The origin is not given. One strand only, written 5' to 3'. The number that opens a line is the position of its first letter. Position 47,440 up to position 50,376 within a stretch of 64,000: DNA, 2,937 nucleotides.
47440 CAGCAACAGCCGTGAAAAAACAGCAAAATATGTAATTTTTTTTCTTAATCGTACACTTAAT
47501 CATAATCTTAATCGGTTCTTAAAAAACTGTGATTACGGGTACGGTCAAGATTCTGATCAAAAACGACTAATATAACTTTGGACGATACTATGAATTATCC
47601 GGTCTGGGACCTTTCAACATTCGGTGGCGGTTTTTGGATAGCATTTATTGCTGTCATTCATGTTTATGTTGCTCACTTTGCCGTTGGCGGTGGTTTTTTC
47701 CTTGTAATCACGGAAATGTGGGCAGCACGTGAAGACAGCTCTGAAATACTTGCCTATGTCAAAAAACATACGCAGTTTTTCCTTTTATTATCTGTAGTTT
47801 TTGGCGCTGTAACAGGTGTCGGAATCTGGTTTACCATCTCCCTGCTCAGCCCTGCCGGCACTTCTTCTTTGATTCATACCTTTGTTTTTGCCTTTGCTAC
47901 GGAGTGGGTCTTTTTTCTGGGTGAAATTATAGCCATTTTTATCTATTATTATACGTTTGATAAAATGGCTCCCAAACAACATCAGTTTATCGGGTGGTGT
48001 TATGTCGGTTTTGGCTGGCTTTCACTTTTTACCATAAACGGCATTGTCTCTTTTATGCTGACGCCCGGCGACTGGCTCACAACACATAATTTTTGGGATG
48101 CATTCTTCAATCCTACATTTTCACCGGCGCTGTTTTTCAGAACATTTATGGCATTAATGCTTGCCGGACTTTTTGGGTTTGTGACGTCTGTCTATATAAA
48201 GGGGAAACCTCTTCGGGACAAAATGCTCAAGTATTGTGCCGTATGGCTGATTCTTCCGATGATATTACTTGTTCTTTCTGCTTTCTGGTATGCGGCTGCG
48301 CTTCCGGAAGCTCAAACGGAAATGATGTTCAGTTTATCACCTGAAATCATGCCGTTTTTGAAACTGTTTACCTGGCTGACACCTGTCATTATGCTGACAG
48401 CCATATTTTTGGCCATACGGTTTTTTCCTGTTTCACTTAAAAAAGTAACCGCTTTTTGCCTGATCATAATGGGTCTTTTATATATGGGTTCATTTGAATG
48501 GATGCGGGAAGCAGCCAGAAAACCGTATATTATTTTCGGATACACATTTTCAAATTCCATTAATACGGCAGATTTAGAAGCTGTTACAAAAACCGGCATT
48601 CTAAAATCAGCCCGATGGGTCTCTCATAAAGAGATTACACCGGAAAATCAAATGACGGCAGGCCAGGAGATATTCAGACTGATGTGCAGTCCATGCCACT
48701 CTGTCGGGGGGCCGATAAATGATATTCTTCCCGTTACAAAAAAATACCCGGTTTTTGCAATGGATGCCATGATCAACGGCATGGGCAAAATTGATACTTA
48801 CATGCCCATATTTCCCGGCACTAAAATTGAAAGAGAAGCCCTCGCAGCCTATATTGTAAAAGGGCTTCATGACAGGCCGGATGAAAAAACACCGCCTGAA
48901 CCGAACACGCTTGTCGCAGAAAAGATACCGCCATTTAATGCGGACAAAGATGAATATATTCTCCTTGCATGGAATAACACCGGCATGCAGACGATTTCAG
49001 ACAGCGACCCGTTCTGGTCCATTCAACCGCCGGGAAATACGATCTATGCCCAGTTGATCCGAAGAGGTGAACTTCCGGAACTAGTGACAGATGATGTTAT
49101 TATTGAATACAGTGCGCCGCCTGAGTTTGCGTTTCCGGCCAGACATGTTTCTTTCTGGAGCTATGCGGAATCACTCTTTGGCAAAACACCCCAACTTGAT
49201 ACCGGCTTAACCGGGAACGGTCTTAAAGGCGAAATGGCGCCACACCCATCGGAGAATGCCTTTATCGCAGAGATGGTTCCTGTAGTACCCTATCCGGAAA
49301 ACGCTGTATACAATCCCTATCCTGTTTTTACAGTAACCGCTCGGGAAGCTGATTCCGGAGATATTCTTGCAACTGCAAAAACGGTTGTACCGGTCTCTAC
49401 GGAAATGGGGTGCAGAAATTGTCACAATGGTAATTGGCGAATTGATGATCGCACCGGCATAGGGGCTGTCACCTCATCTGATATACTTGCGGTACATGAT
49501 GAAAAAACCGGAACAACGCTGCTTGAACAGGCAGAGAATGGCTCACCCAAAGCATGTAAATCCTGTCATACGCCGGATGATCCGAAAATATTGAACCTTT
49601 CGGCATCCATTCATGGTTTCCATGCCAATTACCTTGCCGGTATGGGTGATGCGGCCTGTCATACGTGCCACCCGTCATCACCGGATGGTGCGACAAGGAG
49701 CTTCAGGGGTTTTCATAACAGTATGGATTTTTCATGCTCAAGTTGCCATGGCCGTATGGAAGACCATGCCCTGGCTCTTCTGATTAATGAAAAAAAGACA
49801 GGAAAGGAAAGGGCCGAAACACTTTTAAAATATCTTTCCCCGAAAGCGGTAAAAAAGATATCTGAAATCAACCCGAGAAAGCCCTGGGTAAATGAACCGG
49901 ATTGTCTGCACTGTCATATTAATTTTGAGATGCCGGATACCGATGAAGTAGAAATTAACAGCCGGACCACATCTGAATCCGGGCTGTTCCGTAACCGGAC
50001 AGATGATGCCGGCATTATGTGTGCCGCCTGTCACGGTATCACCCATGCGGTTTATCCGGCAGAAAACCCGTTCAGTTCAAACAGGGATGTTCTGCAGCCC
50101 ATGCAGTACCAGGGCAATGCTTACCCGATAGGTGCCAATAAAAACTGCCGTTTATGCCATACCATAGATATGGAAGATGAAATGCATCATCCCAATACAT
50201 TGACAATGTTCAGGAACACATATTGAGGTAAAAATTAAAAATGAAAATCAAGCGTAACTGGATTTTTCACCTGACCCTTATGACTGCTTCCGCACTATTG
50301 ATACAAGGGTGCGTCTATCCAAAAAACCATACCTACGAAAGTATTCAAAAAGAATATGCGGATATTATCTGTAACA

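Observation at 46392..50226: Cytochrome-bd-like two-gene membrane module fused to eight c-type haem sites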

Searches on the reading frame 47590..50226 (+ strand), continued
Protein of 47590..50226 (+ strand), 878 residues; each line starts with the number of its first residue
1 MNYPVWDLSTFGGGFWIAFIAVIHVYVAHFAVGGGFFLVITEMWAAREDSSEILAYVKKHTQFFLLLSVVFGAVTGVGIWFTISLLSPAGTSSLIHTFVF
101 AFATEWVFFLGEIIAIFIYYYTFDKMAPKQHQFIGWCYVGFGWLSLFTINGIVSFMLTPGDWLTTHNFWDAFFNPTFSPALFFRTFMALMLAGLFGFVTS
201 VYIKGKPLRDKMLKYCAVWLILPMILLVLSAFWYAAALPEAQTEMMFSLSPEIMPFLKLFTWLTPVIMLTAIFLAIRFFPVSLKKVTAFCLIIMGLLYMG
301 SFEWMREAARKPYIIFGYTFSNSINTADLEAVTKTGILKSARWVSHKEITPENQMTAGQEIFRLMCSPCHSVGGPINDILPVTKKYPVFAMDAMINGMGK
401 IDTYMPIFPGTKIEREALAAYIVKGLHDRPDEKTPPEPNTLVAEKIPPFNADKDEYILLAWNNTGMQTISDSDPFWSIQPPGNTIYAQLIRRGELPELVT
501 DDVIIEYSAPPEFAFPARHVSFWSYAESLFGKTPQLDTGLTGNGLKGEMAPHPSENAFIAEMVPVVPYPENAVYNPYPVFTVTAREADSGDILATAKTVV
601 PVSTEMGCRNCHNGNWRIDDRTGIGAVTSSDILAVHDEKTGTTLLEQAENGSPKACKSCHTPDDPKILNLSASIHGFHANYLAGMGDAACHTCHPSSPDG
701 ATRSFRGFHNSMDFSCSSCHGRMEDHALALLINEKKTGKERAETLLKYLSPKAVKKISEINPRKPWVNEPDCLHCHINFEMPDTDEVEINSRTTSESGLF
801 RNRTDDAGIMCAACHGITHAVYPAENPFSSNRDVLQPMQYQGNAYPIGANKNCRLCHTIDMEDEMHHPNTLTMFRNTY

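Call 12: search_solved_structures(query=window:47590-50226:+, max_evalue=1, show_alignments=3)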
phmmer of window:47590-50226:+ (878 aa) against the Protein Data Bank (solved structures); distinct sequences matched with E-value up to 1: 10.
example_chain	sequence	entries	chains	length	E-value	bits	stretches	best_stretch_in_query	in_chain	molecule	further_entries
5doq_A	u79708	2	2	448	0.001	20.5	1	22-162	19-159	Bd-type quinol oxidase subunit I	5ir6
3e74_A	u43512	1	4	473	0.18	13.1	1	680-720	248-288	Allantoinase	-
8hfd_A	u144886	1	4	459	0.23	12.7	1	680-720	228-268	Allantoinase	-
1fs7_A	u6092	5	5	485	0.42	11.8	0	651-696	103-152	CYTOCHROME C NITRITE REDUCTASE | Cytochrome c-552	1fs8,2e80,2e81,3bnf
3bng_A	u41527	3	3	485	0.43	11.8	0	651-696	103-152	Cytochrome c-552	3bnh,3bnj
1fs9_A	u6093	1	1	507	0.48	11.7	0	651-696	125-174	CYTOCHROME C NITRITE REDUCTASE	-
9r2g_A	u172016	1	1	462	0.88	10.8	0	18-205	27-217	Cytochrome bd menaquinol oxidase subunit I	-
3cp5_A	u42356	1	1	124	0.93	10.7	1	356-404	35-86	Cytochrome c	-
6cuk_A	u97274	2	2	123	0.98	10.6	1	356-404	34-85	Cytochrome c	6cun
2l4d_A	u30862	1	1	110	1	10.6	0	355-374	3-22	SCO1/SenC family protein/cytochrome c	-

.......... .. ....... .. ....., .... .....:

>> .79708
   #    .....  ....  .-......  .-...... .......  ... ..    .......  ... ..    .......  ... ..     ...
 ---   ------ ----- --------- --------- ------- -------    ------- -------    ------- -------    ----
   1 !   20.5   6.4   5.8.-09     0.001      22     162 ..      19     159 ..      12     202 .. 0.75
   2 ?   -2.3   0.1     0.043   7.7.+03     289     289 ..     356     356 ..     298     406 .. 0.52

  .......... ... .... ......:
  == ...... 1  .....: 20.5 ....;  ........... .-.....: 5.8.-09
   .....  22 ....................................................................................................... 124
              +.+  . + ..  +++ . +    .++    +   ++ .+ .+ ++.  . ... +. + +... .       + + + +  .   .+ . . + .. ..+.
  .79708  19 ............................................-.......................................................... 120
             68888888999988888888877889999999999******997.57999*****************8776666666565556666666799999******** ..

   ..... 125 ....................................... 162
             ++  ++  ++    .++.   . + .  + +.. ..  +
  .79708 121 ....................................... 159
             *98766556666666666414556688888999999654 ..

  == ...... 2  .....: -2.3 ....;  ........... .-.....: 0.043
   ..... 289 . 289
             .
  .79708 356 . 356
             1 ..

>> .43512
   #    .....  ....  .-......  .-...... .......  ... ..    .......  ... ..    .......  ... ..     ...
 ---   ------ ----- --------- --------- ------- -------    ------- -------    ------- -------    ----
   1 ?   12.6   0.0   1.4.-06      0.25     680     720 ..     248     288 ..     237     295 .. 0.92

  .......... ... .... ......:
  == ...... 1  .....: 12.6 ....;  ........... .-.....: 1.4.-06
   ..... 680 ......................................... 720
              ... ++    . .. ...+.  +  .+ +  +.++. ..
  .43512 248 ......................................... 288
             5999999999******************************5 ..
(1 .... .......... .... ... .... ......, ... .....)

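Call 31: find_related_loci(query=A2, collection=genome_contigs, flank=9000)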
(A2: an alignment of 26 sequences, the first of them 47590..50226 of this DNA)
Query A2 (878 aa) in genome_contigs; peptide patterns used: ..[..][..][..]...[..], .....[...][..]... (x = any residue, [..] = any of these).
600 stretches matched a pattern (row limit reached: there are more); 578 encode a relative of the query (tblastn E <= 1e-3); the best 80 are kept; 80 distinct loci.
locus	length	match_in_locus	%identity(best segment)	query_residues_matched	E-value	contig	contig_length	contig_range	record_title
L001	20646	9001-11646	58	1-878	0e+0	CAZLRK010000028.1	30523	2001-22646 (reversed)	MAG TPA_asm: uncultured Desulfobacterales bacterium isolate SRP077602_co2_250 genome assembly, contig: NODE_2247_length_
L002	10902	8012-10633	56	1-877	0e+0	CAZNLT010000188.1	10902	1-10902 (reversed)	MAG TPA_asm: uncultured Desulfobacterales bacterium isolate binchicken_co8_349 genome assembly, contig: NODE_11512_lengt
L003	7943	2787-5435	54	1-878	0e+0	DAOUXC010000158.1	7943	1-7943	MAG TPA_asm: Desulfobacteraceae bacterium isolate CSMAG_891 CSMAG_891_k141_60831_length_7943_cov_32.0000, whole genome s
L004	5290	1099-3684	58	1-858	0e+0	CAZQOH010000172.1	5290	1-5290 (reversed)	MAG TPA_asm: uncultured Desulfobacterales bacterium isolate SRP200020_co1_95 genome assembly, contig: NODE_20797_length_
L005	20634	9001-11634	55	1-876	0e+0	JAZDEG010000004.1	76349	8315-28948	MAG: Pseudomonadota bacterium isolate MEGAHIT-group-0.128 k141_17111148, whole genome shotgun sequence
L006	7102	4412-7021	55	1-877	0e+0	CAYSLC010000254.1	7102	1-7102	MAG TPA_asm: uncultured Desulfobacteraceae bacterium isolate binchicken_co15_57 genome assembly, contig: NODE_9317_lengt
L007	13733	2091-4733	54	1-878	0e+0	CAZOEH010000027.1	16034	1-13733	MAG TPA_asm: uncultured Desulfonema sp. isolate SRP062349_co5_33 genome assembly, contig: NODE_1258_length_16034_cov_8.6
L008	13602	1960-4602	55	1-878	0e+0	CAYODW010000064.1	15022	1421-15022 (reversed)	MAG TPA_asm: uncultured Desulfonema sp. isolate SRP319275_co4_266 genome assembly, contig: NODE_2292_length_15022_cov_18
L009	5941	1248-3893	54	1-877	0e+0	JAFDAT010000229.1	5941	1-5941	MAG: Deltaproteobacteria bacterium isolate AB_69_Bin_102 AB_69_Bin_102_scaffold_30700, whole genome shotgun sequence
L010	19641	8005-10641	54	1-876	0e+0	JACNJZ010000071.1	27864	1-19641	MAG: Candidatus Desulfobia pelagia NIOZ-UU_NODE_1936_length_27864_cov_9.02237, whole genome shotgun sequence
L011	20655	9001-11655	53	1-876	0e+0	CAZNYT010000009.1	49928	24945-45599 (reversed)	MAG TPA_asm: uncultured Desulfovibrionales bacterium isolate binchicken_co32_395 genome assembly, contig: NODE_683_lengt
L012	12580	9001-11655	53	1-876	0e+0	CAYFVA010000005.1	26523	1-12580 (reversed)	MAG TPA_asm: uncultured Desulfobacterales bacterium isolate ERP107533_co1_120 genome assembly, contig: NODE_1009_length_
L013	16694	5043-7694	56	1-877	0e+0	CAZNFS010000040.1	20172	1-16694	MAG TPA_asm: uncultured Desulfobacteraceae bacterium isolate SRP200020_co3_340 genome assembly, contig: NODE_3721_length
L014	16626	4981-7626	51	1-877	0e+0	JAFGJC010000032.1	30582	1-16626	MAG: candidate division CSSED10-310 bacterium isolate Zod_Metabat.252 k87_957580, whole genome shotgun sequence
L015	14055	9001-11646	52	1-876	0e+0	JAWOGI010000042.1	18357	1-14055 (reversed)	MAG: Desulfobacteraceae bacterium isolate BLK6-3.bin.268 k191_1121192, whole genome shotgun sequence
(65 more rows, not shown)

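Call 35: predict_structure(alignment_id=A2)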
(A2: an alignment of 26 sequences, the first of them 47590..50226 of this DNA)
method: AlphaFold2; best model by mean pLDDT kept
length: 878 residues; sequences in the alignment: 26
mean_pLDDT: 78.0   pTM: 0.73
mean pLDDT of the five models: 78.0, 76.1, 74.5, 73.6, 69.8
residues with pLDDT >= 90: 165; 70-90: 511; 50-70: 152; < 50: 50
segments of 3 or more residues with pLDDT < 50: 465-478, 610-613, 699-706, 777-780, 818-823, 870-878
pLDDT, mean of each block of 10 residues (from residue 1): 57 65 76 88 91 90 84 76 71 80 88 92 90 93 91 81 86 90 90 85 87 87 91 87 74 80 88 78 85 84 75 71 79 89 86 92 80 80 83 88 80 93 86 57 78 88 53 44 86 86 92 81 78 86 92 87 78 73 93 89 63 51 58 74 79 73 77 87 79 56 50 66 87 89 88 86 78 52 57 76 75 60 56 76 69 70 56 42
secondary structure, 60 per line:
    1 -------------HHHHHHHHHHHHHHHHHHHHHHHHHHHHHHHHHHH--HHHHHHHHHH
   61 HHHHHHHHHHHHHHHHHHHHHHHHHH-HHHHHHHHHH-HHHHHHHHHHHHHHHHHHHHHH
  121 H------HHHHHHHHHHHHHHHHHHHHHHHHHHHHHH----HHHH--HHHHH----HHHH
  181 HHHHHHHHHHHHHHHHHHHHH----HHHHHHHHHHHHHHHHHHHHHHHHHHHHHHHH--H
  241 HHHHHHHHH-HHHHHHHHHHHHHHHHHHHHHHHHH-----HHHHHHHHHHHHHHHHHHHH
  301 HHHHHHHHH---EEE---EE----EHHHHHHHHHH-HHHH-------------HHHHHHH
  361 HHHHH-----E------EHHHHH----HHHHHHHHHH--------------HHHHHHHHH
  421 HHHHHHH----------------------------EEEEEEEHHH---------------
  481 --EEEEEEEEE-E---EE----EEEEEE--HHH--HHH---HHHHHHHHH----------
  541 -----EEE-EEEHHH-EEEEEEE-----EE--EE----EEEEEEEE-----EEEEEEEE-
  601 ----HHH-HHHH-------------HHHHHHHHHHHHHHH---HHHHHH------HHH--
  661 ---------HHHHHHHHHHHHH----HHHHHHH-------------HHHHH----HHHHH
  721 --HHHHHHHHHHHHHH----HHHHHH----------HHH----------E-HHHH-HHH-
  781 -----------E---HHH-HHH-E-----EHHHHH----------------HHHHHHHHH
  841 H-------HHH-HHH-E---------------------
elements in order (helices of 4 or more, strands of 3 or more residues): H14-48 H51-86 H88-97 H99-121 H128-157 H162-165 H168-172 H177-201 H206-237 H240-249 H251-275 H281-309 E313-315 H326-335 H337-340 H354-365 H379-383 H388-397 H412-427 E456-462 E483-491 E503-508 H522-530 E546-548 E550-552 E557-563 E579-586 E592-599 H609-612 H626-640 H644-649 H670-682 H687-693 H707-711 H716-720 H723-736 H741-746 H772-775 H811-815 H832-841

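Call 38: fold_search(model_id=the predicted structure, library=pdb)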
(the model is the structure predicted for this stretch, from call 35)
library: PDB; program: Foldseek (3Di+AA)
matches with E <= 10: 413; with E <= 0.001: 18
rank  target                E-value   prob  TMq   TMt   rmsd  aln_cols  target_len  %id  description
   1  9r2g_A                9.3e-08  1.00  0.31  0.70   3.7       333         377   16  Cytochrome bd II oxidase qOR-2 type from Mycobacterium smegmatis (released 2026-03-04)
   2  5doq_A                2.7e-07  1.00  0.31  0.59   4.3       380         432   16  The structure of bd oxidase from Geobacillus thermodenitrificans (released 2016-05-04)
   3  8b4o_A                7.5e-07  1.00  0.29  0.55   4.9       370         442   16  Cryo-EM structure of cytochrome bd oxidase from C. glutamicum (released 2022-12-28)
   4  7nkz_A                1.1e-06  1.00  0.29  0.52   5.8       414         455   14  Cryo-EM structure of the cytochrome bd oxidase from M. tuberculosis at 2.5 A resolution (released 2021-09-22)
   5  9fka_A                1.1e-06  1.00  0.29  0.52   5.4       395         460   14  Cryo-EM structure of the reduced cytochrome bd oxidase from M. tuberculosis (released 2025-02-12)
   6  7oy2_C                2.6e-06  1.00  0.31  0.57   5.1       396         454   13  High resolution structure of cytochrome bd-II oxidase from E. coli (released 2021-12-15)
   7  6rx4_A                2.9e-06  1.00  0.29  0.52   7.5       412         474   11  THE STRUCTURE OF BD OXIDASE FROM ESCHERICHIA COLI (released 2019-11-20)
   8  6rko_A                5.1e-06  1.00  0.30  0.56   6.4       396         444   13  Cryo-EM structure of the E. coli cytochrome bd-I oxidase at 2.68 A resolution (released 2019-10-16)
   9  7d5i_A                5.8e-06  1.00  0.30  0.56   4.7       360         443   15  Structure of Mycobacterium smegmatis bd complex in the apo-form. (released 2021-06-23)
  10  7ose_A                2.0e-05  1.00  0.32  0.53   5.8       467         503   12  cytochrome bd-II type oxidase with bound aurachin D (released 2021-11-17)
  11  9r2g_D                8.8e-05  1.00  0.28  0.69   4.2       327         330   11  Cytochrome bd II oxidase qOR-2 type from Mycobacterium smegmatis (released 2026-03-04)
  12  7oy2_B                1.8e-04  1.00  0.24  0.50   6.6       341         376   13  High resolution structure of cytochrome bd-II oxidase from E. coli (released 2021-12-15)
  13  6rx4_B                3.1e-04  1.00  0.24  0.50   7.5       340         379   12  THE STRUCTURE OF BD OXIDASE FROM ESCHERICHIA COLI (released 2019-11-20)
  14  7ose_B                6.8e-04  1.00  0.26  0.56   4.8       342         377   12  cytochrome bd-II type oxidase with bound aurachin D (released 2021-11-17)
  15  8b4o_B                7.4e-04  1.00  0.24  0.55   5.8       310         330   12  Cryo-EM structure of cytochrome bd oxidase from C. glutamicum (released 2022-12-28)
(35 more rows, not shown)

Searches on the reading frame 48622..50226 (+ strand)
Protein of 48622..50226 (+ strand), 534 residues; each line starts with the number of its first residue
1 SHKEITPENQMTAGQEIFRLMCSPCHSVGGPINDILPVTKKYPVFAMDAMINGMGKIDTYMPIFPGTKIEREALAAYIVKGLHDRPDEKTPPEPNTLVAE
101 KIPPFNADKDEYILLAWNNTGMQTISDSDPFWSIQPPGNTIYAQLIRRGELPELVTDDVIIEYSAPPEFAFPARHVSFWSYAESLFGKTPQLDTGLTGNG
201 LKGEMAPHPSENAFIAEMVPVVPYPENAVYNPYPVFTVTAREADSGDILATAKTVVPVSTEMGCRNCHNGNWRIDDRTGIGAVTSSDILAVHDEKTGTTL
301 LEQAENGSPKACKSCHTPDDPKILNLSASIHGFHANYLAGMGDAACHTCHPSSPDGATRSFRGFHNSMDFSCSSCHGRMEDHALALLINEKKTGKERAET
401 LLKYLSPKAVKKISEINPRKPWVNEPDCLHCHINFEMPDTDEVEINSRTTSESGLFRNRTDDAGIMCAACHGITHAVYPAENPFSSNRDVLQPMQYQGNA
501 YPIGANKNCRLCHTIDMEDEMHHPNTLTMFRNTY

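Call 59: search_solved_structures(query=A3, max_evalue=1, show_alignments=0)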
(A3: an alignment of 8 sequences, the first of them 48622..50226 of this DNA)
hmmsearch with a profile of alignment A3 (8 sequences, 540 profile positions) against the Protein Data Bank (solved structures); distinct sequences matched with E-value up to 1: 32.
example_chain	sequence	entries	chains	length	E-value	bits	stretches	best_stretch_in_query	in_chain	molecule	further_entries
2v08_A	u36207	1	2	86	0.0024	19.9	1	10-82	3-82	CYTOCHROME C6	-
3ph2_B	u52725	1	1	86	0.0052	18.8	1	10-82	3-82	Cytochrome c6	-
2ozy_A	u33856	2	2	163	0.0057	18.6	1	348-384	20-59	Cytochrome c-type protein nrfB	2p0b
1yiq_A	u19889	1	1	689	0.0067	18.4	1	8-91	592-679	Quinohemoprotein alcohol dehydrogenase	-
1c6s_A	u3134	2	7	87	0.0091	18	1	11-81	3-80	CYTOCHROME C6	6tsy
6tr1_E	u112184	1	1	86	0.0093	17.9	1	11-81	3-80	Cytochrome c6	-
6tr1_C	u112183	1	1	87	0.014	17.3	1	11-81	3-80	Cytochrome c6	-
6tr1_A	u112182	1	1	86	0.019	16.9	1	11-81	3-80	Cytochrome c6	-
4gyd_A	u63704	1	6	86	0.023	16.7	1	13-79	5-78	Cytochrome c6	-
9wcx_U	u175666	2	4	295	0.048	15.6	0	8-30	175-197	Cytochrome bc1 complex cytochrome c subunit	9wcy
8hcr_C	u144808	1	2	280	0.059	15.3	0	8-30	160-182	Cytochrome bc1 complex cytochrome c subunit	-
7e1v_O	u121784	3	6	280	0.059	15.3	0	8-30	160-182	Cytochrome bc1 complex cytochrome c subunit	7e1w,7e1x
6xkx_p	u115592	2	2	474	0.084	14.8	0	11-31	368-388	Cbb3-type cytochrome c oxidase subunit CcoP,Cytochrome c-type cyt cy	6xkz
6hwh_M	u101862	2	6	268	0.1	14.5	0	11-30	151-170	Cytochrome bc1 complex cytochrome c subunit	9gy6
8ovc_O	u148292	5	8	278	0.11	14.4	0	11-30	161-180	Cytochrome bc1 complex cytochrome c subunit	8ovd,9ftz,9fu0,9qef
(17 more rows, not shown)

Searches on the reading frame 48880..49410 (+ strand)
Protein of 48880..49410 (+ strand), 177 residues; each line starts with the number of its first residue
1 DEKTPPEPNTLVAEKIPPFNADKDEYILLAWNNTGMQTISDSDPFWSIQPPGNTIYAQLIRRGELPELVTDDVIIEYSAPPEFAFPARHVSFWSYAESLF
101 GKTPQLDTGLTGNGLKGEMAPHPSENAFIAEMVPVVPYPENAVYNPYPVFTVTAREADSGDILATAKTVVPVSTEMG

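Call 70: search_protein_families(library=pfam, proteins=[window:48880-49410:+], max_evalue=1)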
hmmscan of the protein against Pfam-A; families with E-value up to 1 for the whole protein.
window:48880-49410:+ (177 aa): 0 families
